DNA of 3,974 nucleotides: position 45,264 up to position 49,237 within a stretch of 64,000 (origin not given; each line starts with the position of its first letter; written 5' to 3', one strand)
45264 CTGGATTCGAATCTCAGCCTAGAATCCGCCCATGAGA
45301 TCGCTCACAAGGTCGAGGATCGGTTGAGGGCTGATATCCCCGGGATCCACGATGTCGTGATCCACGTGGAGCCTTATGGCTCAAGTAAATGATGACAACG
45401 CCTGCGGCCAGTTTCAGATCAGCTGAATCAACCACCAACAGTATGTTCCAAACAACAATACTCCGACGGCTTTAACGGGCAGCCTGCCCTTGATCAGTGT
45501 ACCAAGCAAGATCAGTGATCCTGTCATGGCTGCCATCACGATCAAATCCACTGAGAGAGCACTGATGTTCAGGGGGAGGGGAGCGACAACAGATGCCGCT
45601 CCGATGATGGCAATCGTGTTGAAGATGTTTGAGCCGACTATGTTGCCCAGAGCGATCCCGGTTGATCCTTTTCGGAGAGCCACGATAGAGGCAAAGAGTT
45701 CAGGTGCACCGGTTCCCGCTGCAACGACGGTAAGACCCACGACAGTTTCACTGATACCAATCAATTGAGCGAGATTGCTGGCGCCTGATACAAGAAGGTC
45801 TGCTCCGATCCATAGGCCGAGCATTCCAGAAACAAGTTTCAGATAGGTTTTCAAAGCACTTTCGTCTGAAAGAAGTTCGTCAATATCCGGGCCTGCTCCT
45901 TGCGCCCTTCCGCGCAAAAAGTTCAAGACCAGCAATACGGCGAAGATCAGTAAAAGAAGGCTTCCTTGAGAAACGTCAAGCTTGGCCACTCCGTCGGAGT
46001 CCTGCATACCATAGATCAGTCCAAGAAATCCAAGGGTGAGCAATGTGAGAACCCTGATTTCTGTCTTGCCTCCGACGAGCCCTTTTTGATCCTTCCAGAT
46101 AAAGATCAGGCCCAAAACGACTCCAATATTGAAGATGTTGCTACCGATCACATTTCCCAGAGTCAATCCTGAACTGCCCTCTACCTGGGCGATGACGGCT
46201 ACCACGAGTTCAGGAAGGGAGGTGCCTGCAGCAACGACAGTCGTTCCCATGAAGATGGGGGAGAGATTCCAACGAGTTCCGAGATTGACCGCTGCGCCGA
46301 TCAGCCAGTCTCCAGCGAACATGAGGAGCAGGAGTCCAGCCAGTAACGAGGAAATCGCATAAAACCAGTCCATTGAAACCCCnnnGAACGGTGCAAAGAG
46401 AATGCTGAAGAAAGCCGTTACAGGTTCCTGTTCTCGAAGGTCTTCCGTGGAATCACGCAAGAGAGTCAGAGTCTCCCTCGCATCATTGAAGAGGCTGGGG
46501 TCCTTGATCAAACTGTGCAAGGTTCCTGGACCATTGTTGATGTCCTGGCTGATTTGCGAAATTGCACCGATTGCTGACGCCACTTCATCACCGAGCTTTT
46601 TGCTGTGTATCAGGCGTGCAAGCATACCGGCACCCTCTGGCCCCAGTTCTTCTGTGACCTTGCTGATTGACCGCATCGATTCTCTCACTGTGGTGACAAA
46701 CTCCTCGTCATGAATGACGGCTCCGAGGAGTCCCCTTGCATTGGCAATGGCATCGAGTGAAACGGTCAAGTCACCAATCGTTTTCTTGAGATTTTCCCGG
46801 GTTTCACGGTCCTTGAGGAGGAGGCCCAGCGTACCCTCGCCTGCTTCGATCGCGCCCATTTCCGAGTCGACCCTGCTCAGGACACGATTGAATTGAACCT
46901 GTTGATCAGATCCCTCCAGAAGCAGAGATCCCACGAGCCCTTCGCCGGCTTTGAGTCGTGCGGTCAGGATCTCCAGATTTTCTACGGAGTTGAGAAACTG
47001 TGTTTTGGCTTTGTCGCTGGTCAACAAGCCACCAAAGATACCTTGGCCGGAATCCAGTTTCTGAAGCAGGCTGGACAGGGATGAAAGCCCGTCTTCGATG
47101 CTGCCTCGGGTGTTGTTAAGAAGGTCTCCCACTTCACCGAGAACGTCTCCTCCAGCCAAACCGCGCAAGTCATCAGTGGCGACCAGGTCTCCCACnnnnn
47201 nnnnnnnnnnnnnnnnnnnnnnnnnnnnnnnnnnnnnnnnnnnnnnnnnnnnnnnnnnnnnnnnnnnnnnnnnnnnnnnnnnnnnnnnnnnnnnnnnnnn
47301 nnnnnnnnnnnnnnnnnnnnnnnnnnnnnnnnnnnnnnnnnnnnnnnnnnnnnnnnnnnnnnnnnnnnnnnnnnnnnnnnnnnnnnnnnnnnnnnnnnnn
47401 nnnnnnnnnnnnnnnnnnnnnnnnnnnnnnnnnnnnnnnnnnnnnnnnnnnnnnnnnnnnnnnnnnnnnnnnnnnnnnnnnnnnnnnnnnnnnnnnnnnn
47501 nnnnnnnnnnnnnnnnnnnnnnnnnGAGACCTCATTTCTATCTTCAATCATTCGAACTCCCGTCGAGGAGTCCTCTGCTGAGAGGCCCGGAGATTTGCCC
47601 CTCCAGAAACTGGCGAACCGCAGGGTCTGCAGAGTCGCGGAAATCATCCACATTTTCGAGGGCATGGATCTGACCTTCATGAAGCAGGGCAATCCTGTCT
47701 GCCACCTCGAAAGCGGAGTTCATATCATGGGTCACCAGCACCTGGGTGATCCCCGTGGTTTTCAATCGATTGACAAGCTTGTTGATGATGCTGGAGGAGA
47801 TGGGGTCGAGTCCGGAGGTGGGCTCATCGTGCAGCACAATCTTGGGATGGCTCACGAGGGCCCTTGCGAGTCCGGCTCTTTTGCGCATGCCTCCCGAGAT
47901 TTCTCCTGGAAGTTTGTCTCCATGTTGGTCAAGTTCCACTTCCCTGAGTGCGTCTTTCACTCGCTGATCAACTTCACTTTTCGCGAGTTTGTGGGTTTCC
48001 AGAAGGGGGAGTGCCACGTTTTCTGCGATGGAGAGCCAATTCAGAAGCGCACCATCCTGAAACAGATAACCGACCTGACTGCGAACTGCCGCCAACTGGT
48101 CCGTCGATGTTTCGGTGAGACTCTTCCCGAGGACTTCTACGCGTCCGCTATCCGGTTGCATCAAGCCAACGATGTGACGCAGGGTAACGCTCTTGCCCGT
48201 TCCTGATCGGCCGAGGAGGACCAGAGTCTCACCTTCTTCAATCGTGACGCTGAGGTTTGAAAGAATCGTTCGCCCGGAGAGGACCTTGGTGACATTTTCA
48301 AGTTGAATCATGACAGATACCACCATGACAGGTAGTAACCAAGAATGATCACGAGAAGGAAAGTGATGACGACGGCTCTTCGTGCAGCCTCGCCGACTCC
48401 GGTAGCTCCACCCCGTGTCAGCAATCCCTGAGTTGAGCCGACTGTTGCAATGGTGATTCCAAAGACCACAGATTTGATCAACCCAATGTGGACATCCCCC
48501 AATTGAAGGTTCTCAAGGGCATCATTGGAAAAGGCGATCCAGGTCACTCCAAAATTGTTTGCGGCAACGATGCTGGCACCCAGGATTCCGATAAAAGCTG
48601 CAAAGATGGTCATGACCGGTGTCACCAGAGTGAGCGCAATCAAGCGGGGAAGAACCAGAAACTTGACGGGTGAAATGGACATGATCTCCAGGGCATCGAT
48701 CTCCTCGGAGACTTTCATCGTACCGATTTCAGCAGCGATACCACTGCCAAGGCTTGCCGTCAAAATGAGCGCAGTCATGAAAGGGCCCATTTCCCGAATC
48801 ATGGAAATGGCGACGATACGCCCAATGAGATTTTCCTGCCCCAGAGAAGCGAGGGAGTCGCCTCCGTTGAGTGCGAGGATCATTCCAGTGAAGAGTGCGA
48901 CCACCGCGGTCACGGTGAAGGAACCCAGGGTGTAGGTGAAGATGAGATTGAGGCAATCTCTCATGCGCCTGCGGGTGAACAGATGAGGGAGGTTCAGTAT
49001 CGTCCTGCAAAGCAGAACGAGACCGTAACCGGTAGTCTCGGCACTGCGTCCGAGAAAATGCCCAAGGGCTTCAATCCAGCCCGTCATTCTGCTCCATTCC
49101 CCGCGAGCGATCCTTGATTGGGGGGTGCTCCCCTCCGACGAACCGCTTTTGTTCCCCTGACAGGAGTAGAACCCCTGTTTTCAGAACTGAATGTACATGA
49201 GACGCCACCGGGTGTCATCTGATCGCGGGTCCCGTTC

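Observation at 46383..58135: Tightly packed co-directional cluster: FHA-GAF kinase, non-DNA-binding response regulator, 1636-aa propeller/TPR/CBM9-like protein, aromatic-Pro-repeat lipoprotein, and MlaE/F/D without MlaA/B/C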

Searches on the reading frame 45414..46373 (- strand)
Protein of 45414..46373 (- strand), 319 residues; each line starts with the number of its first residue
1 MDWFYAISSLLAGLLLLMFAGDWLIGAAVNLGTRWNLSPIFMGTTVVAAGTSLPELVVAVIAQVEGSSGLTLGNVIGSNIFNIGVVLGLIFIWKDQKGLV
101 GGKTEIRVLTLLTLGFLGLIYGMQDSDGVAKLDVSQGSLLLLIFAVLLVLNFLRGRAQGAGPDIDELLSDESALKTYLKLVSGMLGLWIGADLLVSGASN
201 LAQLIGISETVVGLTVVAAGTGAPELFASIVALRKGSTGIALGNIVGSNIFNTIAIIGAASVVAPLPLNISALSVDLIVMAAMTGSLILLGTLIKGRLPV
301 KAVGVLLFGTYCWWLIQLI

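Call 4: search_protein_families(library=pfam, proteins=[window:45414-46373:-], max_evalue=0.01)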
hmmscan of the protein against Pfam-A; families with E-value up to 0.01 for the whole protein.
window:45414-46373:- (319 aa): 1 family
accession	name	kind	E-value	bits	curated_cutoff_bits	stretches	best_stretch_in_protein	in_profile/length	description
PF01699.29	Na_Ca_ex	-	1.3e-52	178.3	24.9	2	180-315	6-146/151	Sodium/calcium exchanger protein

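Call 5: search_protein_families(library=ncbifam, proteins=[window:45414-46373:-], max_evalue=0.01)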
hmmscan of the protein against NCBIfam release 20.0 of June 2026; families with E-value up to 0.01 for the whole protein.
window:45414-46373:- (319 aa): 4 families
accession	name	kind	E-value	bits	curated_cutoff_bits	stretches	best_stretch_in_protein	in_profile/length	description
TIGR00367.1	TIGR00367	hypoth_equivalog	3.1e-54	184.2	179.65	1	6-313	4-311/312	calcium/sodium antiporter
NF008005.0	PRK10734.1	equivalog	2e-43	148.8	432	1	4-318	2-316/325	calcium/sodium antiporter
TIGR00927.1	2A1904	subfamily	1.5e-17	62.6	710.1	2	188-253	1057-1124/1209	K+-dependent Na+/Ca+ exchanger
TIGR00845.1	caca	equivalog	8.1e-07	27.2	679.85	1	196-264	768-837/921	sodium/calcium exchanger 1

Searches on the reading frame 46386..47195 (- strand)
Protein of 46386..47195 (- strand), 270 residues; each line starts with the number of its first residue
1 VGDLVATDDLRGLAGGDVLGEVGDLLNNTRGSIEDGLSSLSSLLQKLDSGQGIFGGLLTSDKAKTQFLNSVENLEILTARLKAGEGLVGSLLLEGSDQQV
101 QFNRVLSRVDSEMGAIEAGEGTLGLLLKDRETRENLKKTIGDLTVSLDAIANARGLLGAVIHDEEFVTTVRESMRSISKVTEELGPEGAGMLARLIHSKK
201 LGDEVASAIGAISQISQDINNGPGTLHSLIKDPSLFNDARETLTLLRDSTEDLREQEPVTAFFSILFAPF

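Call 57: search_protein_families(library=pfam, proteins=[window:46386-47195:-], max_evalue=10)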
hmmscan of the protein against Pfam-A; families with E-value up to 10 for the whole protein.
window:46386-47195:- (270 aa): 0 families

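Call 80: search_solved_structures(query=window:46386-47195:-, max_evalue=1, show_alignments=2)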
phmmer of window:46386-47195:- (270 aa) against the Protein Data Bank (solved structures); distinct sequences matched with E-value up to 1: 0.
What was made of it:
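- Tried and rejected: The C-terminal half of MlaD alone finds nothing in PDB sequences (call 80).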

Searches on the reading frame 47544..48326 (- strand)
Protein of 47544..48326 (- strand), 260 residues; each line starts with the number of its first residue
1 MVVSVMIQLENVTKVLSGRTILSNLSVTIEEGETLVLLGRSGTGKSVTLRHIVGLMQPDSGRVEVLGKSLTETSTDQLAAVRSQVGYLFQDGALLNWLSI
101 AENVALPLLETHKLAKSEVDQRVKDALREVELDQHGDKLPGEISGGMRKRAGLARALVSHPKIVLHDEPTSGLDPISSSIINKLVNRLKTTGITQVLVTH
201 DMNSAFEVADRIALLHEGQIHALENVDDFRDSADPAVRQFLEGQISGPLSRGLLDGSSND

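Call 4: search_protein_families(library=pfam, proteins=[window:47544-48326:-], max_evalue=0.01)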
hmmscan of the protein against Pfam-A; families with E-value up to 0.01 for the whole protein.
window:47544-48326:- (260 aa): 6 families
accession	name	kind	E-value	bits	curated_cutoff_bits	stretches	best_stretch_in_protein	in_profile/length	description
PF00005.33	ABC_tran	-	3.1e-34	118.9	25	1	22-171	1-137/137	ABC transporter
PF13304.12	AAA_21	-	0.00021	21.9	27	1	127-199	222-297/304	AAA domain, putative AbiEii toxin, Type IV TA system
PF25199.1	nSTAND_NTPase5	-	0.0019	18.4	34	0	30-65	39-75/145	Novel STAND NTPase 5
PF07728.20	AAA_5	-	0.0052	17.2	22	0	35-94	2-60/139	AAA domain (dynein-related subfamily)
PF13245.12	AAA_19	-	0.0055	17.3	25.1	0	32-79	11-58/134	AAA domain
PF13401.12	AAA_22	-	0.0059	17.4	27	0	34-86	7-59/130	AAA domain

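Call 5: search_protein_families(library=ncbifam, proteins=[window:47544-48326:-], max_evalue=0.01)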
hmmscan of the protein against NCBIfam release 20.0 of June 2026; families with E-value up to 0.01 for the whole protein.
window:47544-48326:- (260 aa): 188 families (the best 25 are shown)
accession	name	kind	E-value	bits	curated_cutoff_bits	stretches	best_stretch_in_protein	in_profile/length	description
TIGR02673.1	FtsE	equivalog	4.7e-50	170.2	264.85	1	6-219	1-214/214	cell division ATP-binding protein FtsE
TIGR01186.1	proV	subfamily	9.8e-50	169.7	326.6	1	22-243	9-232/363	betaine/proline/choline family ABC transporter ATP-binding protein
NF006987.0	PRK09452.1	equivalog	1.4e-49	168.8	482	1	4-222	15-228/378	spermidine/putrescine ABC transporter ATP-binding protein PotA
NF008809.0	PRK11831.1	equivalog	4.8e-48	163.8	441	1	5-249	7-252/270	phospholipid ABC transporter ATP-binding protein MlaF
TIGR00968.1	3a0106s01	subfamily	2.7e-47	161.3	342.75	1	7-241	1-231/237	sulfate ABC transporter ATP-binding protein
TIGR02982.1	heterocyst_DevA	subfamily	6.8e-47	159.9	295.8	1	19-220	18-219/220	ABC exporter ATP-binding subunit, DevA family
TIGR03265.1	PhnT2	equivalog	1.3e-46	159.4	457.7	1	6-223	4-216/353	putative 2-aminoethylphosphonate ABC transporter ATP-binding protein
TIGR02769.1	nickel_nikE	equivalog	1.8e-46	158.8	332.55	1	18-242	23-251/265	nickel import ATP-binding protein NikE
TIGR03258.1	PhnT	equivalog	7e-46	156.9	499.15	1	7-231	9-229/359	2-aminoethylphosphonate ABC transport system ATP-binding subunit PhnT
NF040933.2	ABC_arch_GlcV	equivalog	1.5e-45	155.6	450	1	5-232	1-232/357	glucose ABC transporter ATP-binding protein GlcV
NF043075.1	MMSYN1_0197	equivalog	2.1e-45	155.2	550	1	6-228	2-219/341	spermidine/putrescine ABC transporter ATP-binding protein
TIGR02211.1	LolD_lipo_ex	equivalog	6.5e-45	153.3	307.75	1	19-221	18-220/221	lipoprotein-releasing ABC transporter ATP-binding protein LolD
TIGR01187.1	potA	subfamily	7.3e-45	153.4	355.6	1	37-225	1-184/325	polyamine ABC transporter ATP-binding protein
NF008338.0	PRK11124.1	equivalog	1.5e-44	152.3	369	1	6-241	2-240/242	arginine ABC transporter ATP-binding protein ArtP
TIGR04406.1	LPS_export_lptB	equivalog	1.7e-44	151.9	240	1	7-230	2-223/239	LPS export ABC transporter ATP-binding protein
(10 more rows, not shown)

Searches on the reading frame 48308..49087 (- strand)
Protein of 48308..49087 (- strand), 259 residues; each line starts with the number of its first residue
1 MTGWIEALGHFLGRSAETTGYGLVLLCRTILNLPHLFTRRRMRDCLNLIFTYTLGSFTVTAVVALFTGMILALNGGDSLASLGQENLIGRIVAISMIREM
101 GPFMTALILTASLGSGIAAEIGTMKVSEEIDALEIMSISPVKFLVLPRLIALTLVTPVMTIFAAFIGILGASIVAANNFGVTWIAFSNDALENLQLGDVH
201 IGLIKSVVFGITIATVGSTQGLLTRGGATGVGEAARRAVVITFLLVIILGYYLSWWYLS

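Call 4: search_protein_families(library=pfam, proteins=[window:48308-49087:-], max_evalue=0.01)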
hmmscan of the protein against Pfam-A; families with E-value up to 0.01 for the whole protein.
window:48308-49087:- (259 aa): 1 family
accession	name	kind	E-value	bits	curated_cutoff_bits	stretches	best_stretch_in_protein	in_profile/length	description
PF02405.21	MlaE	-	4.3e-65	219.7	22.5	1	50-255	6-211/212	Permease MlaE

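Call 5: search_protein_families(library=ncbifam, proteins=[window:48308-49087:-], max_evalue=0.01)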
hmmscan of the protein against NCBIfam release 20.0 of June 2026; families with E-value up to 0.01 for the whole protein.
window:48308-49087:- (259 aa): 2 families
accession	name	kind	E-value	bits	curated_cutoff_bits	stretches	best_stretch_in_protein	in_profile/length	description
TIGR00056.1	TIGR00056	subfamily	2e-59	201.4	212.2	1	10-256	12-255/260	MlaE family lipid ABC transporter permease subunit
NF033619.1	perm_MlaE_1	exception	9.5e-47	159.7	315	1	7-253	2-247/253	lipid asymmetry maintenance ABC transporter permease subunit MlaE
